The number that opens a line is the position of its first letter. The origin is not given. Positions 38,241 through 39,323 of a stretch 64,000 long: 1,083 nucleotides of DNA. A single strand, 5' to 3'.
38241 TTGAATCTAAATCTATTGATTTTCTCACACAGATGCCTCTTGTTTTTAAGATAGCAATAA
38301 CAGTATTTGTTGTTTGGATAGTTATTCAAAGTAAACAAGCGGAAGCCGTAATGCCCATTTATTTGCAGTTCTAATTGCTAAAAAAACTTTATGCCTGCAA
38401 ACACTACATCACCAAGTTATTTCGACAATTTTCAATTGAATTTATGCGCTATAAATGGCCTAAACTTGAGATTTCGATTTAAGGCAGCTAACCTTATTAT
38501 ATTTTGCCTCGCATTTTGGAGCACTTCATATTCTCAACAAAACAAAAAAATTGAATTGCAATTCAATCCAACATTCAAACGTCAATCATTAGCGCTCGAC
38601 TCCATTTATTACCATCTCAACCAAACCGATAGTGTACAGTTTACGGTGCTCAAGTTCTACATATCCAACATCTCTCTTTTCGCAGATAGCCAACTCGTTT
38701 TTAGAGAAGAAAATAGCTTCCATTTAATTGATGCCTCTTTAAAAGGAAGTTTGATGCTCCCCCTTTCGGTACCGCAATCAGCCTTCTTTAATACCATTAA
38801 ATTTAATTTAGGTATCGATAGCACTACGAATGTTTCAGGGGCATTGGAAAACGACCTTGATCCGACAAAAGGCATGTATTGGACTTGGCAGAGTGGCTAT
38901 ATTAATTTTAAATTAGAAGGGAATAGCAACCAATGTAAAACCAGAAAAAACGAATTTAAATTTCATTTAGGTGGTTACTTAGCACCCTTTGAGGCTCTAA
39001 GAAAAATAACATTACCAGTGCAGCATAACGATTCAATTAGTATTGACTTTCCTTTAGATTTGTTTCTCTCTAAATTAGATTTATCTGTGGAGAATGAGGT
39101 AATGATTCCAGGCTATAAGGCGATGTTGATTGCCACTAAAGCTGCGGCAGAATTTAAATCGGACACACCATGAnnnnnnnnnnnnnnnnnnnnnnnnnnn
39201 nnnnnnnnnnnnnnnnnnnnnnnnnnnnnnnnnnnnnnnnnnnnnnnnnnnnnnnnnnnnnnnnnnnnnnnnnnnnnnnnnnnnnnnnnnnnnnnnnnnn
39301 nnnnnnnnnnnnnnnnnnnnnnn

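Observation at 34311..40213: Five-gene operon fusing an O-acylation module (SGNH, SGNH, MBOAT) to a periplasmic redox pair (MbnP-like protein + di-haem peroxidase)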

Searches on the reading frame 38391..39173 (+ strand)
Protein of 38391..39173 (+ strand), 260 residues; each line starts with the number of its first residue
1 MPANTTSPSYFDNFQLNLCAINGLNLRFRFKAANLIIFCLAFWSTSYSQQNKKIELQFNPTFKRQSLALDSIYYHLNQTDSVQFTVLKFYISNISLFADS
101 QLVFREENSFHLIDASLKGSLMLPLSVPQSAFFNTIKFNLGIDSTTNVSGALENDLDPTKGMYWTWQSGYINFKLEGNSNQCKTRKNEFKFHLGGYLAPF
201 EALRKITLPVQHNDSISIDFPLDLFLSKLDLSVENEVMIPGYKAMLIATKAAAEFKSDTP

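Call 3: search_protein_families(library=pfam, proteins=[window:38391-39173:+], max_evalue=0.1)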
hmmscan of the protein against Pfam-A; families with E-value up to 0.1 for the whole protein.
window:38391-39173:+ (260 aa): 2 families
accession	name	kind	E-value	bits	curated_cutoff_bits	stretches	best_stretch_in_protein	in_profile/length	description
PF20243.3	MbnP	-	9.6e-41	140.2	27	1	52-238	2-188/189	MbnP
PF22898.2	NOMO1-like_1st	-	0.039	14.5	27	0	108-149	36-77/85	BOS complex subunit NOMO1-like, first beta sandwich domain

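Call 4: search_protein_families(library=ncbifam, proteins=[window:38391-39173:+], max_evalue=0.1)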
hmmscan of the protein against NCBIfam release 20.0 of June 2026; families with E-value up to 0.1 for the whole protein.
window:38391-39173:+ (260 aa): 1 family
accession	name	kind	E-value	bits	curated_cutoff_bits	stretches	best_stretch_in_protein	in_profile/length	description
TIGR04052.2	MbnP_like_WxW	equivalog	1.4e-11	44.3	140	2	133-195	100-162/257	MbnP family copper-binding protein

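Call 8: find_homologous_proteins(query=window:38391-39173:+)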
Query window:38391-39173:+ (260 aa): 3057 proteins with E <= 0.001 among 3333 candidates; the best 120 are listed.
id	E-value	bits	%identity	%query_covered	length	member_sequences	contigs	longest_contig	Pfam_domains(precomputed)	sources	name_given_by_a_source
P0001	5.5e-169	578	100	100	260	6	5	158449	PF20243.4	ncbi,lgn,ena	-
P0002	1.3e-68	249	52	87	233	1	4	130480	PF20243.4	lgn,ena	-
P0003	1.3e-68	249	56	73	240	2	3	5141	PF20243.4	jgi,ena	-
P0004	6.9e-67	244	50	87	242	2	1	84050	PF20243.4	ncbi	-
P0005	5.1e-66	241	50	88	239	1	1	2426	PF20243.4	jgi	jgi:hypothetical protein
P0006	6.3e-66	241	57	76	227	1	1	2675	PF20243.4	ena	-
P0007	8.4e-66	240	51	89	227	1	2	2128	PF20243.4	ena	-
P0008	9.5e-66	240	48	84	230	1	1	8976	PF20243.4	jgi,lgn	-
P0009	2.0e-65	239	47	87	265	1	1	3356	PF20243.4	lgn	-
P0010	2.4e-65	239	51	76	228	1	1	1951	PF20243.4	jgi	jgi:hypothetical protein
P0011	2.4e-65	239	51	85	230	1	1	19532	PF20243.4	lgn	-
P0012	3.7e-65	238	50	86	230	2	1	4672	PF20243.4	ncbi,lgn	-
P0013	3.7e-65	238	51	80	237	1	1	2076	PF20243.4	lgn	-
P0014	5.8e-65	237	50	88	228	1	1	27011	PF20243.4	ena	-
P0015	7.7e-65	237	45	91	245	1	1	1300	PF20243.4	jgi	jgi:hypothetical protein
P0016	8.2e-65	237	50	87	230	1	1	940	PF20243.4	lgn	-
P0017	9.2e-65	237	47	89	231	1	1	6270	PF20243.4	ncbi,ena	-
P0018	1.3e-64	236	50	88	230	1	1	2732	PF20243.4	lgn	-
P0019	1.4e-64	236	49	85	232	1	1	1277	PF20243.4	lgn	-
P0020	3.1e-64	235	51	85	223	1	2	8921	PF20243.4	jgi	jgi:hypothetical protein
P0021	3.6e-64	235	51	82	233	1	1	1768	PF20243.4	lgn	-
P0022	6.2e-64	234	50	87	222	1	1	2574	PF20243.4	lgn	-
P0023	7.5e-64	234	52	81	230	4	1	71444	PF20243.4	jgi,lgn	jgi:hypothetical protein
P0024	9.7e-64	233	53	82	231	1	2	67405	PF20243.4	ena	-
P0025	1.3e-63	233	51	80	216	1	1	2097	PF20243.4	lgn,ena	-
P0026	2.2e-63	232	48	86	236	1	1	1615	PF20243.4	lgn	-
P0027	2.3e-63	232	51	87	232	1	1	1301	PF20243.4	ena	-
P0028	2.7e-63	232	49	89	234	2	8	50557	PF20243.4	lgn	-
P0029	3.1e-63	232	51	90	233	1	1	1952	PF20243.4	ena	-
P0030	3.9e-63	231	48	87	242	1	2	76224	PF20243.4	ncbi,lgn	-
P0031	5.5e-63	231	47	88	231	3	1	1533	PF20243.4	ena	-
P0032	7.0e-63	231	49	85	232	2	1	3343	PF20243.4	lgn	-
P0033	7.4e-63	230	52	85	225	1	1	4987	PF20243.4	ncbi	-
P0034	7.7e-63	230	50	81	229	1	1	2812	PF20243.4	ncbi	-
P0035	9.2e-63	230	51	85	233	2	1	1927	PF20243.4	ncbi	-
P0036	9.5e-63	230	50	86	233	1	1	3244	PF20243.4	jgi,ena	-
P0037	9.6e-63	230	48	87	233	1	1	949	PF20243.4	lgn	-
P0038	9.8e-63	230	50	82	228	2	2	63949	PF20243.4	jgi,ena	-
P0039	1.1e-62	230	52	85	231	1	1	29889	PF20243.4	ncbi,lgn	-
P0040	1.3e-62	230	47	88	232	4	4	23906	PF20243.4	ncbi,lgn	-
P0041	1.3e-62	230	50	85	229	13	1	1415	PF20243.4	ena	-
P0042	2.2e-62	229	49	81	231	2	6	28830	PF20243.4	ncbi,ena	-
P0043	3.5e-62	228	50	85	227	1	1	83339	PF20243.4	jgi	jgi:hypothetical protein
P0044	4.8e-62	228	48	85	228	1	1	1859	PF20243.4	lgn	-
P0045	5.4e-62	228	53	77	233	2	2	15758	PF20243.4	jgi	jgi:hypothetical protein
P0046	5.5e-62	228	51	80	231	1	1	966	PF20243.4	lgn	-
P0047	9.5e-62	227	47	88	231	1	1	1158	PF20243.4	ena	-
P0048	9.8e-62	227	46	88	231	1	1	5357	PF20243.4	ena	-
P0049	1.2e-61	227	48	85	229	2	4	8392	PF20243.4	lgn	-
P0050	1.2e-61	226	53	77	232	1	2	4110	PF20243.4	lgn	-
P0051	1.4e-61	226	47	86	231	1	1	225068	PF20243.4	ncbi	-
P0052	1.5e-61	226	49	79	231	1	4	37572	PF20243.4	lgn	-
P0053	1.8e-61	226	50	83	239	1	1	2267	PF20243.4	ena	-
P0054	2.1e-61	226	50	84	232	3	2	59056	PF20243.4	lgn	-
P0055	2.3e-61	226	49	90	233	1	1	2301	PF20243.4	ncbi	-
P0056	2.4e-61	226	45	90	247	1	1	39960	PF20243.4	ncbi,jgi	jgi:hypothetical protein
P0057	2.4e-61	226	52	83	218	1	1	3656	PF20243.4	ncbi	-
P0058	2.6e-61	225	47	86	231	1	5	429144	PF20243.4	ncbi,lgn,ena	-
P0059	2.9e-61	225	47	88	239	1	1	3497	PF20243.4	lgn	-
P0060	3.1e-61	225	49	80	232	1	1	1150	PF20243.4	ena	-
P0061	3.8e-61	225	50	84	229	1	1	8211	PF20243.4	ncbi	-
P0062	4.0e-61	225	49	90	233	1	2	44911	PF20243.4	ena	-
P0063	5.6e-61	224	47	88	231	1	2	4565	PF20243.4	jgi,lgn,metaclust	metaclust:\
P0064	8.2e-61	224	51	80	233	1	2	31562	PF20243.4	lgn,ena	-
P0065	8.2e-61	224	47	88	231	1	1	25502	PF20243.4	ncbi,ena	-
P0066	8.9e-61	224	46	85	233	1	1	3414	PF20243.4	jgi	jgi:hypothetical protein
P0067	9.2e-61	224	51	82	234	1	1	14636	PF20243.4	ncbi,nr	ncbi:MAG: hypothetical protein IAF38_04950 [Bacteroidia bacterium]|nr:hypothetical protein [Bacteroi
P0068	9.5e-61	224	49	84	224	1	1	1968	PF20243.4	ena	-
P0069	1.0e-60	223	48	85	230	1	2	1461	PF20243.4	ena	-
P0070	1.3e-60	223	50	80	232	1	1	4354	PF20243.4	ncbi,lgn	-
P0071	1.5e-60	223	48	86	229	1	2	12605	PF20243.4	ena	-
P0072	1.5e-60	223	47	86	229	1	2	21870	PF20243.4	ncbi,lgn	-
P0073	1.6e-60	223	47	86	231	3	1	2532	PF20243.4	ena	-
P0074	1.6e-60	223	47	89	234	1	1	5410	PF20243.4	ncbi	-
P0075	1.7e-60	223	48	87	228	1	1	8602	PF20243.4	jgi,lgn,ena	-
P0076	1.7e-60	223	47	86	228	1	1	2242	PF20243.4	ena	-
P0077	1.7e-60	223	53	78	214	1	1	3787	PF20243.4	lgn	-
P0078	2.1e-60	222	48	88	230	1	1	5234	PF20243.4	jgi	-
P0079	2.3e-60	222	53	79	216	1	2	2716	PF20243.4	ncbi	-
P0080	2.7e-60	222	47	86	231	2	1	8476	PF20243.4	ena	-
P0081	2.9e-60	222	49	90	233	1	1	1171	PF20243.4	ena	-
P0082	2.9e-60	222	47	88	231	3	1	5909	PF20243.4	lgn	-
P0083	2.9e-60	222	46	85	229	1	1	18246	PF20243.4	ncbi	-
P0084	2.9e-60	222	49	80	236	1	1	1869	PF20243.4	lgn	-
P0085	3.0e-60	222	48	83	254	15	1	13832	PF20243.4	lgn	-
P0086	3.0e-60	222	48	85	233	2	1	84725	PF20243.4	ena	-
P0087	3.3e-60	222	50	82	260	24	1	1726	PF20243.4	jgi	-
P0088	3.8e-60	222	49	84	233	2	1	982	PF20243.4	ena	-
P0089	3.8e-60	222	47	88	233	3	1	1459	PF20243.4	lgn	-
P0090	4.2e-60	221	47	88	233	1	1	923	PF20243.4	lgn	-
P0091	5.5e-60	221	48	83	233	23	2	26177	PF20243.4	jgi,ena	jgi:hypothetical protein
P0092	5.8e-60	221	50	80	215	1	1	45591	PF20243.4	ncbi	-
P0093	5.9e-60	221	49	86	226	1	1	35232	PF20243.4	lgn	-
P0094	6.1e-60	221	48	81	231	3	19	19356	PF20243.4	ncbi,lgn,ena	-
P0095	6.6e-60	221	48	80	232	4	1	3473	PF20243.4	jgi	jgi:hypothetical protein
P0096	6.8e-60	221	54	73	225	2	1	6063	PF20243.4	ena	-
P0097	7.1e-60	221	48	80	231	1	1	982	PF20243.4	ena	-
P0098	7.2e-60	221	47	83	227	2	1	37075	PF20243.4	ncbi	-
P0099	7.5e-60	221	46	87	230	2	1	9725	PF20243.4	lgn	-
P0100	9.0e-60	220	50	80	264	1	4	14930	PF20243.4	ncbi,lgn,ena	-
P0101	9.2e-60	220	51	82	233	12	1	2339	PF20243.4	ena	-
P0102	9.3e-60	220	46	83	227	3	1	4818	PF20243.4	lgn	-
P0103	9.3e-60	220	46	87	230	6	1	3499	PF20243.4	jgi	jgi:hypothetical protein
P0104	9.9e-60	220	51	78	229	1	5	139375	PF20243.4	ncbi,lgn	-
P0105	1.0e-59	220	45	87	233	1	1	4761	PF20243.4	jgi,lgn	jgi:hypothetical protein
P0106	1.0e-59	220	45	89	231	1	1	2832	PF20243.4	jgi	jgi:hypothetical protein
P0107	1.1e-59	220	48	80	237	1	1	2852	PF20243.4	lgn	-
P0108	1.3e-59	220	47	85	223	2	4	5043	PF20243.4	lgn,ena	-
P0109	1.4e-59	220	47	88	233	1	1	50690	PF20243.4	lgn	-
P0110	1.8e-59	219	45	89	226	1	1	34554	PF20243.4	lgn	-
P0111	2.0e-59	219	49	84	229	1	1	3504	PF20243.4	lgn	-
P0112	2.2e-59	219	51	80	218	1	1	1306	PF20243.4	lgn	-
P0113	2.3e-59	219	49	85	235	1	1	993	PF20243.4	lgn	-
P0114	2.3e-59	219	48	82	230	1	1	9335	PF20243.4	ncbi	-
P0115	2.4e-59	219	48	79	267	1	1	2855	PF20243.4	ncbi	-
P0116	2.4e-59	219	46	85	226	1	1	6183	PF20243.4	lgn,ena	-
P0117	2.4e-59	219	51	84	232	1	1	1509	PF20243.4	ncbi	-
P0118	2.8e-59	219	47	84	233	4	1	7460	PF20243.4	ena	-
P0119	2.9e-59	219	46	82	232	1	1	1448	PF20243.4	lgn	-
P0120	3.1e-59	219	51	80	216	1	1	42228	PF20243.4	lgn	-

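Call 11: find_related_loci(query=A1, collection=genome_contigs, flank=10000)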
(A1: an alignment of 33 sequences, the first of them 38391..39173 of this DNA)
Query A1 (260 aa) in genome_contigs; peptide patterns used: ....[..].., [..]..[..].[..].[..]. (x = any residue, [..] = any of these).
599 stretches matched a pattern (row limit reached: there are more); 550 encode a relative of the query (tblastn E <= 1e-3); the best 80 are kept; 80 distinct loci.
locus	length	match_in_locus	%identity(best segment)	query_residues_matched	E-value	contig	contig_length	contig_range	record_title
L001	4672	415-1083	50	37-260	8e-71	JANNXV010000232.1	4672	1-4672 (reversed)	MAG: Bacteroidota bacterium isolate VAR_34_metabat_144 VAR_34_k141_980910, whole genome shotgun sequence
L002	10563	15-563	57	73-255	2e-68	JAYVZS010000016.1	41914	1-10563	MAG: Bacteroidota bacterium isolate GL91_DN_metabinner_3 GL91_DN_metabinner_3_15, whole genome shotgun sequence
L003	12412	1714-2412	51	26-256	3e-68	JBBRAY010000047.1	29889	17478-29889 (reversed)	MAG: Bacteroidia bacterium isolate Co_metawrap_2317 Cmw_2317_k141_16321072_length_29889_cov_10.9987, whole genome shotgu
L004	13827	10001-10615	50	46-250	9e-67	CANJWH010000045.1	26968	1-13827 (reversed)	MAG: Bacteroidetes bacterium isolate RH-23may17-764 genome assembly, contig: RH-23may17-C12721, whole genome shotgun seq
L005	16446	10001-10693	45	23-255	2e-66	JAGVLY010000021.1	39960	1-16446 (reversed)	MAG: Bacteroidia bacterium isolate SW_52 c_000000014146, whole genome shotgun sequence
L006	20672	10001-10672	47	36-258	9e-66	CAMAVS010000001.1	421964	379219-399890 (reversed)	MAG: Chitinophaga pinensis isolate ME-08apr19-307 genome assembly, contig: ME-08apr19-C2, whole genome shotgun sequence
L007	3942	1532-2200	48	34-256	6e-66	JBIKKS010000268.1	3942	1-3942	MAG: Flavipsychrobacter sp. isolate ME2014-08-05_3300044627_group5_bin143 Rohwer_bin475_scaffold_39469_c1, whole genome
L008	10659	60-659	52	56-255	3e-65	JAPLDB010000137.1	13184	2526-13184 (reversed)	MAG: Bacteroidetes bacterium isolate LacPavin_0818_WC50_MAG_42_11 LacPavin_0818_WC50_scaffold_290462, whole genome shotg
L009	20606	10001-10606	51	54-255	1e-64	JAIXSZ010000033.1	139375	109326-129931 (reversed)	MAG: Sphingobacteriales bacterium isolate C8_MAG_00020 pond_C8_MAG_00020_000000000090, whole genome shotgun sequence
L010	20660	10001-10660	49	37-256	2e-64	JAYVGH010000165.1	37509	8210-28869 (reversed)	MAG: Bacteroidota bacterium isolate GL46_Up_concoct_104 GL46_Up_concoct_104_164, whole genome shotgun sequence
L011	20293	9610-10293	43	26-255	3e-64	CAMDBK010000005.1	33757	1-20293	MAG: Chitinophaga pinensis isolate MaH-04nov19-256 genome assembly, contig: MaH-04nov19-C2987, whole genome shotgun sequ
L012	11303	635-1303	47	34-257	3e-64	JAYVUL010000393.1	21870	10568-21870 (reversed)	MAG: Chitinophagaceae bacterium isolate GL74_UP_metabinner_8 GL74_UP_metabinner_8_392, whole genome shotgun sequence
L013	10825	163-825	49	36-255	2e-64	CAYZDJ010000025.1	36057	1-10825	MAG TPA_asm: uncultured Chitinophagaceae bacterium isolate SRP285395_co2_132 genome assembly, contig: NODE_1846_length_3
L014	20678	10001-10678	44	36-258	6e-64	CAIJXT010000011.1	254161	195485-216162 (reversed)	MAG: uncultured Bacteroidetes bacterium isolate Loclat_bin-10221 genome assembly, contig: bin-10221:11/35, whole genome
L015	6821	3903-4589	45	27-255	3e-64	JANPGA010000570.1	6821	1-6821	MAG: Bacteroidota bacterium isolate VAR_69_metabat_68 VAR_69_k141_2004421, whole genome shotgun sequence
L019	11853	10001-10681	48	26-255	2e-63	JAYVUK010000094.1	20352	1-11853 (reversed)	MAG: Bacteroidota bacterium isolate GL74_UP_metabinner_7 GL74_UP_metabinner_7_93, whole genome shotgun sequence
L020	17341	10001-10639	51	48-260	3e-63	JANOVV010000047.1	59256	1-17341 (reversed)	MAG: Bacteroidota bacterium isolate VAR_35_metabat_555 VAR_35_k141_5533276, whole genome shotgun sequence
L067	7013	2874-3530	45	36-255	4e-58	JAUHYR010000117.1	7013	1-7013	MAG: Bacteroidia bacterium isolate 3_bin.78 NODE_12924_length_7013_cov_0.884984, whole genome shotgun sequence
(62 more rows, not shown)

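Call 15: search_protein_families(library=pfam, proteins=[L001:2161-3549:+, L007:1046-1519:+, L007:211-729:+, L007:765-1040:+, L019:3153-4844:+, L015:76-2583:+, L019:4846-5448:+, L020:4686-6281:+], max_evalue=0.01)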
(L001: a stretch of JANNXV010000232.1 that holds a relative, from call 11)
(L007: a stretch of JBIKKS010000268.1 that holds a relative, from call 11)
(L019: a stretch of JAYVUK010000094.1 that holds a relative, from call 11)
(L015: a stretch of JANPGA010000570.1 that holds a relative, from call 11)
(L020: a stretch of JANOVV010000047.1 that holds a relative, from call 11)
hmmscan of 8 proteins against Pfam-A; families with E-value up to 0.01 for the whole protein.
L001:2161-3549:+ (462 aa): 2 families
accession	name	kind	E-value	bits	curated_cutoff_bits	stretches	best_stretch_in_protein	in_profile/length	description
PF14240.11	YHYH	-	1.8e-56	191.6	25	1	100-337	2-187/193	YHYH protein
PF18962.6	Por_Secre_tail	-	5.4e-10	39.9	27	1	386-459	1-74/75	Secretion system C-terminal sorting domain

L007:1046-1519:+ (157 aa): 2 families
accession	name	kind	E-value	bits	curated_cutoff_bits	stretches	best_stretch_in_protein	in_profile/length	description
PF13801.11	Metal_resist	-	0.0025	18.4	29.2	1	15-134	3-122/125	Heavy-metal resistance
PF02050.21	FliJ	-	0.0038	17.9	28.4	1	43-115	39-110/123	Flagellar FliJ protein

L007:211-729:+ (172 aa): 5 families
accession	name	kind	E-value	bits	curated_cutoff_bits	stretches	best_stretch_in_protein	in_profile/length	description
PF04542.20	Sigma70_r2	-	9.3e-17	61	24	1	7-73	2-70/71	Sigma-70 region 2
PF08281.18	Sigma70_r4_2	-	5.5e-15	55.2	25.7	1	112-163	3-54/54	Sigma-70, region 4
PF04545.22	Sigma70_r4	-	1.8e-06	27.8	24.1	1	116-163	1-48/50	Sigma-70, region 4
PF22233.2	PhyR_sigma-like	-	4.7e-05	23.5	27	1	126-164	10-48/50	Response regulator PhyR, sigma-like domain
PF07638.17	Sigma70_ECF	-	0.00052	20.4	21.1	1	33-168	54-184/185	ECF sigma factor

L007:765-1040:+ (91 aa): 0 families

L019:3153-4844:+ (563 aa): 4 families
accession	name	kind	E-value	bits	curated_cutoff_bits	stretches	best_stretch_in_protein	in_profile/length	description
PF07732.21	Cu-oxidase_3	-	1.3e-26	93.4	21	1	51-154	13-117/119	Multicopper oxidase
PF07731.20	Cu-oxidase_2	-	3.2e-21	76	20.4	1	362-473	20-135/137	Multicopper oxidase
PF18962.6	Por_Secre_tail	-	3.8e-12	46.7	27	1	488-560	1-73/75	Secretion system C-terminal sorting domain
PF00394.28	Cu-oxidase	-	3.7e-05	24.3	21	1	191-270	36-125/157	Multicopper oxidase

L015:76-2583:+ (835 aa): 6 families
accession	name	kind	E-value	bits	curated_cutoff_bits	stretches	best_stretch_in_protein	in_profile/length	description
PF00122.25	E1-E2_ATPase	-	1.8e-44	151.9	28.1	1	100-281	3-180/181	E1-E2 ATPase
PF00689.26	Cation_ATPase_C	-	1.7e-31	109.8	27.3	1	655-826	1-174/175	Cation transporting ATPase, C-terminus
PF00702.32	Hydrolase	-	2.6e-15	57.8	26.4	1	300-583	3-191/191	haloacid dehalogenase-like hydrolase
PF00690.31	Cation_ATPase_N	-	8.2e-07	29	20.4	1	9-56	19-66/69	Cation transporter/ATPase, N-terminus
PF13246.12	Cation_ATPase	-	0.00016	22.1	21.7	1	355-416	22-86/91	Cation transport ATPase (P-type)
PF08282.18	Hydrolase_3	-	0.0081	16.4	20.9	1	555-604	195-243/255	haloacid dehalogenase-like hydrolase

L019:4846-5448:+ (200 aa): 6 families
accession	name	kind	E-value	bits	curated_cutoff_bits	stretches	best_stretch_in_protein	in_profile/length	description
PF00578.27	AhpC-TSA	-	4.7e-18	65.8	26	1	29-144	5-118/124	AhpC/TSA family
PF08534.16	Redoxin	-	1.4e-15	57.8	26.6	1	29-154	6-132/148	Redoxin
PF13905.12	Thioredoxin_8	-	2.1e-07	31.6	27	1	54-142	5-89/94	Thioredoxin-like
PF13098.12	Thioredoxin_2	-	0.00048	20.9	27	1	49-156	4-95/104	Thioredoxin-like domain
PF00255.25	GSHPx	-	0.0035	17.4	27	1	31-115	3-84/108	Glutathione peroxidase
PF20029.6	DUF6436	-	0.0074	16.4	27.3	0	50-194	20-129/133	Domain of unknown function (DUF6436)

L020:4686-6281:+ (531 aa): 4 families
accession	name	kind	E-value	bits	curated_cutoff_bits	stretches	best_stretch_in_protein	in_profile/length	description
PF00884.28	Sulfatase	-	5.9e-42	144.4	25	1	21-335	1-301/301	Sulfatase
PF16347.10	SGSH_C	-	7.8e-10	39.6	29.3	1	291-417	9-133/154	N-sulphoglucosamine sulphohydrolase, C-terminal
PF18962.6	Por_Secre_tail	-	4.4e-06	27.3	27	1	464-528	2-74/75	Secretion system C-terminal sorting domain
PF01663.27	Phosphodiest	-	2.8e-05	24.3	23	0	178-275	135-220/342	Type I phosphodiesterase / nucleotide pyrophosphatase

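Call 18: find_encoding_contigs(protein=P0001, flank=10000, max_places=5)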
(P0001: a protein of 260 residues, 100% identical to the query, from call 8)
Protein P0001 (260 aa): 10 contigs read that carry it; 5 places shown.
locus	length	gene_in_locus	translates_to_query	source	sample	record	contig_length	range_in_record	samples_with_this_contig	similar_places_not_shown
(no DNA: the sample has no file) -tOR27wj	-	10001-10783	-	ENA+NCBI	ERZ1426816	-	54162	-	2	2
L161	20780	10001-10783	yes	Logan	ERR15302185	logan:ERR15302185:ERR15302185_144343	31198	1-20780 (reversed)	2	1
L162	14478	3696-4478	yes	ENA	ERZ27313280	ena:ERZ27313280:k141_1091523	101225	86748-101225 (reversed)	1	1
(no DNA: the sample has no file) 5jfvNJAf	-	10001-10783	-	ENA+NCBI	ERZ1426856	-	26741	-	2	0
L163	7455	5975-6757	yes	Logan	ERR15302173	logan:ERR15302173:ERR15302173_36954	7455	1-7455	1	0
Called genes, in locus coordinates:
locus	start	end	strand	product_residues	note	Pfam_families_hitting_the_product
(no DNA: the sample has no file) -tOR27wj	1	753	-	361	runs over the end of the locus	PF13685:Fe-ADH_2 (weak), PF01761:DHQ_synthase, PF24621:DHQS_C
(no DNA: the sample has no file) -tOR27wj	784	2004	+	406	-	PF01619:Pro_dh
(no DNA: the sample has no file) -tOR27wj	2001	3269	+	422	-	PF00425:Chorismate_bind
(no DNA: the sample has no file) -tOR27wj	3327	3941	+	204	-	-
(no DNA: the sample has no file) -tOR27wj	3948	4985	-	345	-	PF00586:AIRS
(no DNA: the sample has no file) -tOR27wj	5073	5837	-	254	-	PF02224:Cytidylate_kin, PF13189:Cytidylate_kin2, PF13238:AAA_18 (weak)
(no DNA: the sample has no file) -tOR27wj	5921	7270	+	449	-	-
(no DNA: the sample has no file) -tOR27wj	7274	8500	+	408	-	PF00657:Lipase_GDSL, PF13472:Lipase_GDSL_2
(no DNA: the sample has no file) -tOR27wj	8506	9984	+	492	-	PF03062:MBOAT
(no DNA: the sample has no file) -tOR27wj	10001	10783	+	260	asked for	PF20243:MbnP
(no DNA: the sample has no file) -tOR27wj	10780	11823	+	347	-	PF00034:Cytochrom_C (faint), PF03150:CCP_MauG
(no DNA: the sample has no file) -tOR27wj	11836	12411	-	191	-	PF00265:TK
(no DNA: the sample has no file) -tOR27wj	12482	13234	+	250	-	PF02348:CTP_transf_3, PF12804:NTP_transf_3 (weak)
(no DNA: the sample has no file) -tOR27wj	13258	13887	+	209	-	PF01300:Sua5_yciO_yrdC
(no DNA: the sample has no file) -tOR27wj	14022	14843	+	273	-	PF08323:Glyco_transf_5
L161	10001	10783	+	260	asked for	PF20243:MbnP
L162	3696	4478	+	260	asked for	PF20243:MbnP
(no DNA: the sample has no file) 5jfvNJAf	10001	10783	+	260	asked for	PF20243:MbnP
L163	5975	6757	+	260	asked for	PF20243:MbnP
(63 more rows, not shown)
